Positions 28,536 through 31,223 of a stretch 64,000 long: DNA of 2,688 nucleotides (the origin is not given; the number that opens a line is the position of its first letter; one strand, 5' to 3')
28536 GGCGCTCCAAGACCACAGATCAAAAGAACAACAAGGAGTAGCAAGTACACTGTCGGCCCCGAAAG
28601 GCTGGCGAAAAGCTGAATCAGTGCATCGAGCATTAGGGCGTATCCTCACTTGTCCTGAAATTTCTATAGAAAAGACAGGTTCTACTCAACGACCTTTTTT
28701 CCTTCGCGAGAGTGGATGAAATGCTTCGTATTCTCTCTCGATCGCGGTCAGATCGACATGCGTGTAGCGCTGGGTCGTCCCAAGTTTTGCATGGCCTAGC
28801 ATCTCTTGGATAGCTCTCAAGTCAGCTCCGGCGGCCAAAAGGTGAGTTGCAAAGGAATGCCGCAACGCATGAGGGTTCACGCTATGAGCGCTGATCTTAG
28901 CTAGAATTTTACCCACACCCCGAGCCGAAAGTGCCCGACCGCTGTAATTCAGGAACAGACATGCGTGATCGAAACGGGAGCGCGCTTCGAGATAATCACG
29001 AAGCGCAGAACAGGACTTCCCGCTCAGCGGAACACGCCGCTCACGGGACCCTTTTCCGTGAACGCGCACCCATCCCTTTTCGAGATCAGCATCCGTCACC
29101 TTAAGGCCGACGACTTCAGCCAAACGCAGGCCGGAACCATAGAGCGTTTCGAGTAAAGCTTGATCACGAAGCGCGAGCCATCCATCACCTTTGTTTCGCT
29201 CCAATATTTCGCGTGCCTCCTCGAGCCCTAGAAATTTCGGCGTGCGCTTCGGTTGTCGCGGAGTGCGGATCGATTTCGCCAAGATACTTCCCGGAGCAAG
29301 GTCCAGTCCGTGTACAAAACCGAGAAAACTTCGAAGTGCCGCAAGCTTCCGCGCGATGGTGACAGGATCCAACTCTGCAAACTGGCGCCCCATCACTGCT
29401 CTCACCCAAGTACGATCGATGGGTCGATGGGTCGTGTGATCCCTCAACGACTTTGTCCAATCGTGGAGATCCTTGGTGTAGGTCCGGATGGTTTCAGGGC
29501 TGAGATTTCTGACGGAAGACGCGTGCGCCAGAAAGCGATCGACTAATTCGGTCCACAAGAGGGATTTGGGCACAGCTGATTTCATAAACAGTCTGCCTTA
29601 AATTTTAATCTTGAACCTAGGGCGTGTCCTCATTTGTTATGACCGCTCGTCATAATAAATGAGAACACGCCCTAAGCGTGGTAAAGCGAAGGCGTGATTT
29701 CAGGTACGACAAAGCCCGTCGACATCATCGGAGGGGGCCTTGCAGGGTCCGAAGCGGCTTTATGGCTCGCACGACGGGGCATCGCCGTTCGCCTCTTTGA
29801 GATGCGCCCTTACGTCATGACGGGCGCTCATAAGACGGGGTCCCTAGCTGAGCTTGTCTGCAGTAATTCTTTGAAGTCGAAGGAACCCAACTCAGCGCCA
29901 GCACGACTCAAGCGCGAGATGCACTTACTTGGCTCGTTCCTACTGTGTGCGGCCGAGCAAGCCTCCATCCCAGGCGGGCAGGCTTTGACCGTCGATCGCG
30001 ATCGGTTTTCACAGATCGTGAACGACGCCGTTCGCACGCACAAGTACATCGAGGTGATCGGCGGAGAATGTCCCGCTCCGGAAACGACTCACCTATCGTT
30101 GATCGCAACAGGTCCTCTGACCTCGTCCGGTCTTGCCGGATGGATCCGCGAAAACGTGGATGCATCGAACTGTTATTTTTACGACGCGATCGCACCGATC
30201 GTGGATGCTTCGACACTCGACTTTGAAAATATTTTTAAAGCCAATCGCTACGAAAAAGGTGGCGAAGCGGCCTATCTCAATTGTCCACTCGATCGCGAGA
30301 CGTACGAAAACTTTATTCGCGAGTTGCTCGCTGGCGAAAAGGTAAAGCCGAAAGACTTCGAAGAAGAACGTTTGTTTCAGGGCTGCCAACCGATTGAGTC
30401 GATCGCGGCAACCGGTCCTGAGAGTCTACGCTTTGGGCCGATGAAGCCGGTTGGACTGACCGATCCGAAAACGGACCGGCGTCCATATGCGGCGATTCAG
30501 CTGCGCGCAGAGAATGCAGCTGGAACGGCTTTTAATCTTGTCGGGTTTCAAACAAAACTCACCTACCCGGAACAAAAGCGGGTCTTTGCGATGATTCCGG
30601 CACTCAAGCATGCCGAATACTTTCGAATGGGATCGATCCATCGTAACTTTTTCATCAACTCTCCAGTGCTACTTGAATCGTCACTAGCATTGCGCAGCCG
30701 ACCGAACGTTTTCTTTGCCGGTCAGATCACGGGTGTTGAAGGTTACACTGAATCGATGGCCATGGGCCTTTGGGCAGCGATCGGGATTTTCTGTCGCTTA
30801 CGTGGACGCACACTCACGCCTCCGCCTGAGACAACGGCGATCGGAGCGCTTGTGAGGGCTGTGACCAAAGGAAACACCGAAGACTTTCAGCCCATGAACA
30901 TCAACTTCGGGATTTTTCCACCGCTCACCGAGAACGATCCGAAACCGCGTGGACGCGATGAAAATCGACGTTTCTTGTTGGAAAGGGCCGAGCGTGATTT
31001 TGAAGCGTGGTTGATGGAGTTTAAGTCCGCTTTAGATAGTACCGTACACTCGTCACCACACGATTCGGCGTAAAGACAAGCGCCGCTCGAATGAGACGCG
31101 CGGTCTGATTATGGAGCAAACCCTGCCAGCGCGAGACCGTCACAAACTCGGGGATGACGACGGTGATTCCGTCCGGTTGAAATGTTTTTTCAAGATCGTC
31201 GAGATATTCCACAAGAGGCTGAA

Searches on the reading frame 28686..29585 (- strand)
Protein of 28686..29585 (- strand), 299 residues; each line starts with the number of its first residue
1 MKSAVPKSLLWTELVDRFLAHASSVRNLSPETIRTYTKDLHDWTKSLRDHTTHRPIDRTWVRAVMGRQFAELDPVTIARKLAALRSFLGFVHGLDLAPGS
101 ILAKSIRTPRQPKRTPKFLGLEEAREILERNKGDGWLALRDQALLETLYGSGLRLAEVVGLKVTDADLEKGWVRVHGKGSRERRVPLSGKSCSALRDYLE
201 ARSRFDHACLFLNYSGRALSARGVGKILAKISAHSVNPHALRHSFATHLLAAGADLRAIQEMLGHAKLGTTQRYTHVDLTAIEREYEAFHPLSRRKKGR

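Call 6: search_protein_families(library=pfam, proteins=[window:28686-29585:-], max_evalue=0.001)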
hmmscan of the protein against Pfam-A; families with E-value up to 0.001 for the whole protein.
window:28686-29585:- (299 aa): 2 families
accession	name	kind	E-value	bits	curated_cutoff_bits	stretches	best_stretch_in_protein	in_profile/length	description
PF00589.27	Phage_integrase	-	9.7e-39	133.3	27.1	1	119-278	3-169/172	Phage integrase family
PF02899.23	Phage_int_SAM_1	-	2.5e-11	44.1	22.3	1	15-90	1-78/83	Phage integrase, N-terminal SAM-like domain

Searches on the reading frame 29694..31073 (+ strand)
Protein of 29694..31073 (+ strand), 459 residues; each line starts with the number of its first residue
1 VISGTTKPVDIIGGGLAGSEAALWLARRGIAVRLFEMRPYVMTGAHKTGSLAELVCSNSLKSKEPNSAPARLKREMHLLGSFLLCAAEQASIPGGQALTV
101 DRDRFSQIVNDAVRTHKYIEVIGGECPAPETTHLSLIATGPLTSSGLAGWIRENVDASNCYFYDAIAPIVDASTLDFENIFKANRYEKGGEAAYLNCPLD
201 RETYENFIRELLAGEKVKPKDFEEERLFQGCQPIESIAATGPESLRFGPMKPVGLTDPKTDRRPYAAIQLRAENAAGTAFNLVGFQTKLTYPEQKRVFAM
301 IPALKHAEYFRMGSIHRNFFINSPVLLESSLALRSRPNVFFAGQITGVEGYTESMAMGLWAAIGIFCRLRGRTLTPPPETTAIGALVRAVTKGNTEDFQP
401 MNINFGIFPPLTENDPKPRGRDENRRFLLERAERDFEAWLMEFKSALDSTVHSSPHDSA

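Call 6: search_protein_families(library=pfam, proteins=[window:29694-31073:+], max_evalue=0.001)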
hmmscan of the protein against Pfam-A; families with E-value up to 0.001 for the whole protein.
window:29694-31073:+ (459 aa): 3 families
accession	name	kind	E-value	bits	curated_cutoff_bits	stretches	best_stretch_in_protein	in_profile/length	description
PF01134.28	GIDA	-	6e-83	279.5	22.1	1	9-371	2-389/391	Glucose inhibited division protein A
PF01266.30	DAO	-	1.7e-05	25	27.9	1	11-87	4-58/353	FAD dependent oxidoreductase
PF13450.12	NAD_binding_8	-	6.3e-05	23.6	21.9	1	11-41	1-31/68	NAD(P)-binding Rossmann-like domain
